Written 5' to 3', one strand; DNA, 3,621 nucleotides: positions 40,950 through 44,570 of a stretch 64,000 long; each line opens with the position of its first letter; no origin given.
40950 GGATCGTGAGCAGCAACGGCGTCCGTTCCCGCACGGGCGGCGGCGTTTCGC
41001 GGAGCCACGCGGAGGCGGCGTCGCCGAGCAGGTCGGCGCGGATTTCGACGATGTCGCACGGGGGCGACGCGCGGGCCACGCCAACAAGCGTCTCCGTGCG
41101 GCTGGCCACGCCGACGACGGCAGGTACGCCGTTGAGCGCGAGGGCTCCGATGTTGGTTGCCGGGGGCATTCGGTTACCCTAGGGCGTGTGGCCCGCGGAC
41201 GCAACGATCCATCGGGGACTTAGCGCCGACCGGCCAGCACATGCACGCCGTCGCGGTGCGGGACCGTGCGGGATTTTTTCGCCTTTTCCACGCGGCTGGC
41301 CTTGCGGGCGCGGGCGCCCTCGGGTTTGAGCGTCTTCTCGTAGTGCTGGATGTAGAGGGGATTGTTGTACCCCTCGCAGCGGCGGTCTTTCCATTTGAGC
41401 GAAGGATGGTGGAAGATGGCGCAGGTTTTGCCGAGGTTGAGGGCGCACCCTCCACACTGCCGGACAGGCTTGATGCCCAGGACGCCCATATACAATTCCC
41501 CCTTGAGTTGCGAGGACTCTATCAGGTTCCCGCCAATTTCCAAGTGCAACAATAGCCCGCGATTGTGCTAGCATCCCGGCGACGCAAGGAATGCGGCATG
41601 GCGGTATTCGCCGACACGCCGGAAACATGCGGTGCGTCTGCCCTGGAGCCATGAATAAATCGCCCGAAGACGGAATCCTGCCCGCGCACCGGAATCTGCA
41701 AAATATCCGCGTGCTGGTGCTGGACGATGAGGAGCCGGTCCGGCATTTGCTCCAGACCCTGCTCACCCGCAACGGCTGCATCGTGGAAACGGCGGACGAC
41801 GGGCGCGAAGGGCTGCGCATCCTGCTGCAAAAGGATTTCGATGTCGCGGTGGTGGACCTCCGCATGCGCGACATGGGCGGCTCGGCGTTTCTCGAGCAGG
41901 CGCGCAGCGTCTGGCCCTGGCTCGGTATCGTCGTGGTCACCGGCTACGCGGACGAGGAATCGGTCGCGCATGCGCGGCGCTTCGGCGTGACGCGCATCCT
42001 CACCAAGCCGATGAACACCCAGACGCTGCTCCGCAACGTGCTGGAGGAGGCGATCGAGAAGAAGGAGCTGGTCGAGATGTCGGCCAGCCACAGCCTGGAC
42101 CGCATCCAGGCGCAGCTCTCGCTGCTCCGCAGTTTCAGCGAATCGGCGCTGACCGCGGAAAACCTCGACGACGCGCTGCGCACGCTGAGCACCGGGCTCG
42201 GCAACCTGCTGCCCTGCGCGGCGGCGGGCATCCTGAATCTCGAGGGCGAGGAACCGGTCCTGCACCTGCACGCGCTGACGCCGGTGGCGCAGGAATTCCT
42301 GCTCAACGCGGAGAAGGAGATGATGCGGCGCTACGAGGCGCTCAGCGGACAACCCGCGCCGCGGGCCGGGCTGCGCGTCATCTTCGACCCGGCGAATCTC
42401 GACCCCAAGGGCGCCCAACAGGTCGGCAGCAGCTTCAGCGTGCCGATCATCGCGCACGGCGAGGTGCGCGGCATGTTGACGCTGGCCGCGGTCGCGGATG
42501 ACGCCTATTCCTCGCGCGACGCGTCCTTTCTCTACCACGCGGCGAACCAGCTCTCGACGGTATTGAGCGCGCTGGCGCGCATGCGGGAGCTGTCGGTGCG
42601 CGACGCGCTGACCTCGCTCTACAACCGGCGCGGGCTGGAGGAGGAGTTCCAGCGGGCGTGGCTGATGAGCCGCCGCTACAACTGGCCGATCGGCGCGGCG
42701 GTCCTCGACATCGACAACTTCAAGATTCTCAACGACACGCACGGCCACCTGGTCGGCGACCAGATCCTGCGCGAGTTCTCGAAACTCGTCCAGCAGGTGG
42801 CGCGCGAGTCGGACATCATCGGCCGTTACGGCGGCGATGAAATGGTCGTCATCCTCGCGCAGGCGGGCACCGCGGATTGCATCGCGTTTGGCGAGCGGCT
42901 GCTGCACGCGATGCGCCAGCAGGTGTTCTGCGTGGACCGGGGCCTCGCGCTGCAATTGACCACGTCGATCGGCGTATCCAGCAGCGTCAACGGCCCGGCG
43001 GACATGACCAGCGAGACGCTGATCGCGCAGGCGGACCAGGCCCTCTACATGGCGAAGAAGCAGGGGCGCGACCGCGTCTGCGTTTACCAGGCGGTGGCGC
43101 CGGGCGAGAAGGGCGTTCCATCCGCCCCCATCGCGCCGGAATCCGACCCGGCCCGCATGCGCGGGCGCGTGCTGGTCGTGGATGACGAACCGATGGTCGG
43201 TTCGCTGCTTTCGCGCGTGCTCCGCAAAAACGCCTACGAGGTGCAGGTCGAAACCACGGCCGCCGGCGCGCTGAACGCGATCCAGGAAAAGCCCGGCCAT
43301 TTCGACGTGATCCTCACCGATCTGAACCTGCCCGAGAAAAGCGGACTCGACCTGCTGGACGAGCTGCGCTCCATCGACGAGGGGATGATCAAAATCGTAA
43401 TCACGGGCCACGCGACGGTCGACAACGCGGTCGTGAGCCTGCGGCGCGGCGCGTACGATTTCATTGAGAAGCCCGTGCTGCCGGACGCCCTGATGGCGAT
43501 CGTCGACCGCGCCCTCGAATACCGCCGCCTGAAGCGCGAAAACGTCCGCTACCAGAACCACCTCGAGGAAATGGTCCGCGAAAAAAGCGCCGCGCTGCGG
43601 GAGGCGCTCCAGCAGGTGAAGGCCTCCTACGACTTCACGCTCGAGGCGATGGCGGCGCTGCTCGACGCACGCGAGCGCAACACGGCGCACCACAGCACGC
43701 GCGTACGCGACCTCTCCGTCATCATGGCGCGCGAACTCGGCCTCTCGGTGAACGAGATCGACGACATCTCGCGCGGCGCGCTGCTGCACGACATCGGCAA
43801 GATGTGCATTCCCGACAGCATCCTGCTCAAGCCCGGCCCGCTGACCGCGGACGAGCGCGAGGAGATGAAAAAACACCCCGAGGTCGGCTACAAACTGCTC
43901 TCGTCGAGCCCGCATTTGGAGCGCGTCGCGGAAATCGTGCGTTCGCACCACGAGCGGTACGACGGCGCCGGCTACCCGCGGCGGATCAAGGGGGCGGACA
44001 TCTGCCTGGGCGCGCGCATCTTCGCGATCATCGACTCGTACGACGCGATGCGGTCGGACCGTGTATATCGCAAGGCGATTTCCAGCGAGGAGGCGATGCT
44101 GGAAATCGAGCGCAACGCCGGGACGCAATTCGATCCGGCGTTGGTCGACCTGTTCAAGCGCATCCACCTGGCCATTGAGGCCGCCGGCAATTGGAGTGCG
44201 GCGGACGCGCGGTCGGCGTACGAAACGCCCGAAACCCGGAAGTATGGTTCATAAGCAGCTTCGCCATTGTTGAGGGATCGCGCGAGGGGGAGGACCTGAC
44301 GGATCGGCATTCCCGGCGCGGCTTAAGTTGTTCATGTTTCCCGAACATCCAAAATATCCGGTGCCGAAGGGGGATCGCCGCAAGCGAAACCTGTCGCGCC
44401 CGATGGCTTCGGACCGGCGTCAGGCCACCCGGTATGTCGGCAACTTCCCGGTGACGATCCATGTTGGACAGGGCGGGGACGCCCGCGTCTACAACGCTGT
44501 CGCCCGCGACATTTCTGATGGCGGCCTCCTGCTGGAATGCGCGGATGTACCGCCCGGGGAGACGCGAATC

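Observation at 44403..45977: PilZ domain fused to the N-terminus of a processive GT2 synthase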

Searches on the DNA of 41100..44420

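Call 80: search_rna_families(source=window, start=41100, end=44420, threshold=evalue, max_evalue=1)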
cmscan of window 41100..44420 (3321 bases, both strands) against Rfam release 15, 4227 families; matches with E-value up to 1: 1.
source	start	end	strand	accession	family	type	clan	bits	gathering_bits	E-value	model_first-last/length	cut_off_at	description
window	41723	41747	+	RF01131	sR47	Gene; snRNA; snoRNA; CD-box;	CL00132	17.5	40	0.62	1-55/55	no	Small nucleolar RNA sR47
